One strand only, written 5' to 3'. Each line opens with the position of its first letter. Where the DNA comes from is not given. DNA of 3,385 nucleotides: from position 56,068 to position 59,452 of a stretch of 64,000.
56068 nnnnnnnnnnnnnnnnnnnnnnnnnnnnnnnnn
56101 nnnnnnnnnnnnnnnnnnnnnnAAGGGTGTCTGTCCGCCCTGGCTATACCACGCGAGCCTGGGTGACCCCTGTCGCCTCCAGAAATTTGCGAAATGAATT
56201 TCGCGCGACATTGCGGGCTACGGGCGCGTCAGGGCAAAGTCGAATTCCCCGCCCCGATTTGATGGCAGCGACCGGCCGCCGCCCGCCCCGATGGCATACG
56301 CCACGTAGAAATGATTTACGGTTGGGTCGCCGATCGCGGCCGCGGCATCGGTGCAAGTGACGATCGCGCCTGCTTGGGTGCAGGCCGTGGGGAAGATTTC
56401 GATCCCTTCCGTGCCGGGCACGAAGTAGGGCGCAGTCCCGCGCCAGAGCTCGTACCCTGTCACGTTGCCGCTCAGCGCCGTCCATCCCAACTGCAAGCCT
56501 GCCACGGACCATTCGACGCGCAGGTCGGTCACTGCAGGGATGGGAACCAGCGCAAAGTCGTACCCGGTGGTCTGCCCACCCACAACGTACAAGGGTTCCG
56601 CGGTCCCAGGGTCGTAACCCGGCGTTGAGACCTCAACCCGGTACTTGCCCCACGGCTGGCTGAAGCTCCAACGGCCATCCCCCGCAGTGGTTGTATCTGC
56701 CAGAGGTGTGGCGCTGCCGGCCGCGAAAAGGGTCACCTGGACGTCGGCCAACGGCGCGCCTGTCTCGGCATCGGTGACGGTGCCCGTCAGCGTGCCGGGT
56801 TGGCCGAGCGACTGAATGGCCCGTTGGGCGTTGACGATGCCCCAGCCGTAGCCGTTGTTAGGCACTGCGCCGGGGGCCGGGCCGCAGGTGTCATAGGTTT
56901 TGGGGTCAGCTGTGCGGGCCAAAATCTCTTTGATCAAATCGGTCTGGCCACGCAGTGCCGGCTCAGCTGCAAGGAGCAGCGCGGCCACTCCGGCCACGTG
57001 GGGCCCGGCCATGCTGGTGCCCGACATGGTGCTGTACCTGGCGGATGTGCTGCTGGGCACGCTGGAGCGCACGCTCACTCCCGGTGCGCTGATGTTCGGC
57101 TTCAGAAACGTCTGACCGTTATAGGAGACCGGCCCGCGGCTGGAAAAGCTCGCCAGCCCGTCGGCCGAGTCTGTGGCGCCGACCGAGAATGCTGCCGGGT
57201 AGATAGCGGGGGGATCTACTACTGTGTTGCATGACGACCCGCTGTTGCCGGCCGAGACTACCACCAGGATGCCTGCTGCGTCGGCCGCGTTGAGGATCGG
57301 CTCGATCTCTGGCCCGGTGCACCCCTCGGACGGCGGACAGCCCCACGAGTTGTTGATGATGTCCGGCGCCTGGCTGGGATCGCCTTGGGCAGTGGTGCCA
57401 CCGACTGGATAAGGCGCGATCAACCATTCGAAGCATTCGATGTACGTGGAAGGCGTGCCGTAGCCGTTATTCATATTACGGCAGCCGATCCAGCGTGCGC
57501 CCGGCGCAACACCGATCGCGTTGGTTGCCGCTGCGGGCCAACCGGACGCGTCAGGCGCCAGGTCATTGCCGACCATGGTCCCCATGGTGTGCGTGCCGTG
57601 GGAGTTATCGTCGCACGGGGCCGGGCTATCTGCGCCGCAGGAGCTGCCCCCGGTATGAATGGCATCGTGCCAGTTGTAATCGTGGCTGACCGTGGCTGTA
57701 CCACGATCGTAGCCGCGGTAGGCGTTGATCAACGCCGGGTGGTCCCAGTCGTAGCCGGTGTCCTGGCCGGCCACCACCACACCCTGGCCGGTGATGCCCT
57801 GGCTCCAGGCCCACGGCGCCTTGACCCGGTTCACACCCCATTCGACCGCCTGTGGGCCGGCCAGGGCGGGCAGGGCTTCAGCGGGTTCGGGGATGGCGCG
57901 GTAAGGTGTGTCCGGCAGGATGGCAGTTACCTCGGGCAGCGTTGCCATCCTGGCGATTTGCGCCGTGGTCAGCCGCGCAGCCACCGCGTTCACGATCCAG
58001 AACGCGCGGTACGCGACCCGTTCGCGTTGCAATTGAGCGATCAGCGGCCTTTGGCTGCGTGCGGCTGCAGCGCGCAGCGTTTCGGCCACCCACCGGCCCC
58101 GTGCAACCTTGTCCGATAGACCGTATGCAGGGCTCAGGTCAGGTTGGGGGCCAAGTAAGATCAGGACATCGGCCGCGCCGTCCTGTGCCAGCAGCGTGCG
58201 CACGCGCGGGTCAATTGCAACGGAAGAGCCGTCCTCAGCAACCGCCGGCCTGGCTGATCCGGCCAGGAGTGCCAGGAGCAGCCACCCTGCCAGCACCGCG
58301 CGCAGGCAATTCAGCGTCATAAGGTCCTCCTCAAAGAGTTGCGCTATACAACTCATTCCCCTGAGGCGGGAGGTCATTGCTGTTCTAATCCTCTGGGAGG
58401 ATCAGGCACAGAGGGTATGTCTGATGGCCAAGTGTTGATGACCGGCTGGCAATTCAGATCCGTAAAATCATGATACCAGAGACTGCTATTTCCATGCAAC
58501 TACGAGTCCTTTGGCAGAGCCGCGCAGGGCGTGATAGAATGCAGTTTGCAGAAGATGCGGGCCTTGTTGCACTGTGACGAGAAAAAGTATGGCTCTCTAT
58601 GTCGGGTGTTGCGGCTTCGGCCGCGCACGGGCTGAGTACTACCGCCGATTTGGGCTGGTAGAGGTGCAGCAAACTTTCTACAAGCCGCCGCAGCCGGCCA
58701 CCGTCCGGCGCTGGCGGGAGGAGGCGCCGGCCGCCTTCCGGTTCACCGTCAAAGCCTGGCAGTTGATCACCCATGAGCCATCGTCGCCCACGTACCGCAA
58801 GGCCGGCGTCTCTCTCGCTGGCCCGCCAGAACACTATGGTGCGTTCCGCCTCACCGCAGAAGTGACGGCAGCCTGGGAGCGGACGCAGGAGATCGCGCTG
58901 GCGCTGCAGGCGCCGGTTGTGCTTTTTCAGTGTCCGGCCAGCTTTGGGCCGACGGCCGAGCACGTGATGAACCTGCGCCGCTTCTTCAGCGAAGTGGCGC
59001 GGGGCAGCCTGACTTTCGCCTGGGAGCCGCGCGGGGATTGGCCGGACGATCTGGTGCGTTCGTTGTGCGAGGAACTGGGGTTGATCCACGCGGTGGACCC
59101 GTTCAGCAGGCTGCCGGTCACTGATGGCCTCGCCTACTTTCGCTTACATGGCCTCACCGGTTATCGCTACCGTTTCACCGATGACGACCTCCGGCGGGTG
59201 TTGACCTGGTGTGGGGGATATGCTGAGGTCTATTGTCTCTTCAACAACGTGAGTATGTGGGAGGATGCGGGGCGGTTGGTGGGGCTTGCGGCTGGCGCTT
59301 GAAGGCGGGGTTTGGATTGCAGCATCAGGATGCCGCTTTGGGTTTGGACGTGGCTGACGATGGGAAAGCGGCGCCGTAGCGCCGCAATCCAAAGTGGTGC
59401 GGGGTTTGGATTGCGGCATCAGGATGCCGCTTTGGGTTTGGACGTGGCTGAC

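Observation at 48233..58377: Co-oriented protease island with two C25 (gingipain/PorU-like) peptidases: candidate processing enzymes for the YLPLVxR signal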

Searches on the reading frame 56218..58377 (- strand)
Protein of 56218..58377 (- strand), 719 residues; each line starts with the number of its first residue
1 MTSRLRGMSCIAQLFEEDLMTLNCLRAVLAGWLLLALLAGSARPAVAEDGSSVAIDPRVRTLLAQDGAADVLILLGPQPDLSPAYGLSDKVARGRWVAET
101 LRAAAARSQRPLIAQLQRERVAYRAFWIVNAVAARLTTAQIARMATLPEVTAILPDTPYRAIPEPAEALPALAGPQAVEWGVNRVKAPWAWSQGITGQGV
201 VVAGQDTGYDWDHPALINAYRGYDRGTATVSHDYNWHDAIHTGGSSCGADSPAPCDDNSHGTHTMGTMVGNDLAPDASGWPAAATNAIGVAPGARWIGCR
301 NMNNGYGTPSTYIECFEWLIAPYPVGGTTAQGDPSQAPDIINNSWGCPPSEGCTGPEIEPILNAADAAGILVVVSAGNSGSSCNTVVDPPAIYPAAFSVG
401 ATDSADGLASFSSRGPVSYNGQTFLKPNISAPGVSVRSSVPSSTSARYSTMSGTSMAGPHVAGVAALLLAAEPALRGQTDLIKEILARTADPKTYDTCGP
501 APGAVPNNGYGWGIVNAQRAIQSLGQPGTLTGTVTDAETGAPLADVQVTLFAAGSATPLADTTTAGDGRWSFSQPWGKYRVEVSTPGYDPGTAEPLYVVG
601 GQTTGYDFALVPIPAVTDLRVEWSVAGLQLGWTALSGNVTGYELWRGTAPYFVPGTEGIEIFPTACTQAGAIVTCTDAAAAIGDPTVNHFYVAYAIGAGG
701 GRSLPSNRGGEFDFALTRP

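Call 3: search_protein_families(library=pfam, proteins=[window:56218-58377:-], max_evalue=0.01)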
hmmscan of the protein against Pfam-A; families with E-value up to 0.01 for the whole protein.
window:56218-58377:- (719 aa): 5 families
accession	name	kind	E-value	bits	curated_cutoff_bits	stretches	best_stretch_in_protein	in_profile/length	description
PF00082.27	Peptidase_S8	-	5.2e-48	164.3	21.8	1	197-513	1-288/288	Subtilase family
PF13620.12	CarboxypepD_reg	-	2.1e-16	60.5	32.3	1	529-610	1-81/82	Carboxypeptidase regulatory-like domain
PF13715.12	CarbopepD_reg_2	-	0.00018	21.9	32.2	1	530-591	1-58/88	CarboxypepD_reg-like domain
PF05922.21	Inhibitor_I9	-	0.00027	22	21.2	1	94-160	20-80/82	Peptidase inhibitor I9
PF17962.7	bMG6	-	0.0035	17.9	23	0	561-590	73-102/112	Bacterial macroglobulin domain 6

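Call 4: search_protein_families(library=ncbifam, proteins=[window:56218-58377:-], max_evalue=0.01)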
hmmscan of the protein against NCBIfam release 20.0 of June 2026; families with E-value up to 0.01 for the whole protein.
window:56218-58377:- (719 aa): 7 families
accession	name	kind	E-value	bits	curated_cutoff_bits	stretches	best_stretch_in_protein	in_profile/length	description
TIGR03921.1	T7SS_mycosin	equivalog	5.1e-23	81.8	278.75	1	189-545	5-309/353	type VII secretion-associated serine protease mycosin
NF033595.1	denti_PrtP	equivalog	5.2e-19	68.3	300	1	361-524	358-505/606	dentilisin complex serine proteinase subunit PrtP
NF051851.1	AtpSerPepEprS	equivalog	3.8e-16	58.3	1700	2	368-545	223-383/988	autotransporter serine peptidase EprS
TIGR03895.1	protease_PatA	subfamily_domain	3.8e-13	49.1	421.05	1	339-493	59-203/606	PatA/PatG family cyanobactin maturation protease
NF040553.1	SGO_0316_fam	subfamily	2.7e-10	38.6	1400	1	403-468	648-707/1486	SGO_0316/SGO_0317 family LPXTG-anchored serine peptidase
NF040809.1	germ_prot_CspBA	exception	3.9e-10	38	1250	1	386-471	967-1047/1099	bifunctional germination protease/germinant receptor pseudoprotease CspBA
NF040808.2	CspC_non_triad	exception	7e-08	31.4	675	1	397-524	431-552/556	bile acid germinant receptor pseudoprotease CspC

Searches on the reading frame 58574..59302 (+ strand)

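Call 9: search_protein_families(library=pfam, proteins=[window:58574-59302:+], max_evalue=0.001)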
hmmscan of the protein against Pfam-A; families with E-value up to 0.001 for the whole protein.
window:58574-59302:+ (242 aa): 1 family
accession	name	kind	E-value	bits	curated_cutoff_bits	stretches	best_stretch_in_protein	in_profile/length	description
PF01904.24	DUF72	-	1.8e-36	126.7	25.3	1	20-226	12-202/217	Protein of unknown function DUF72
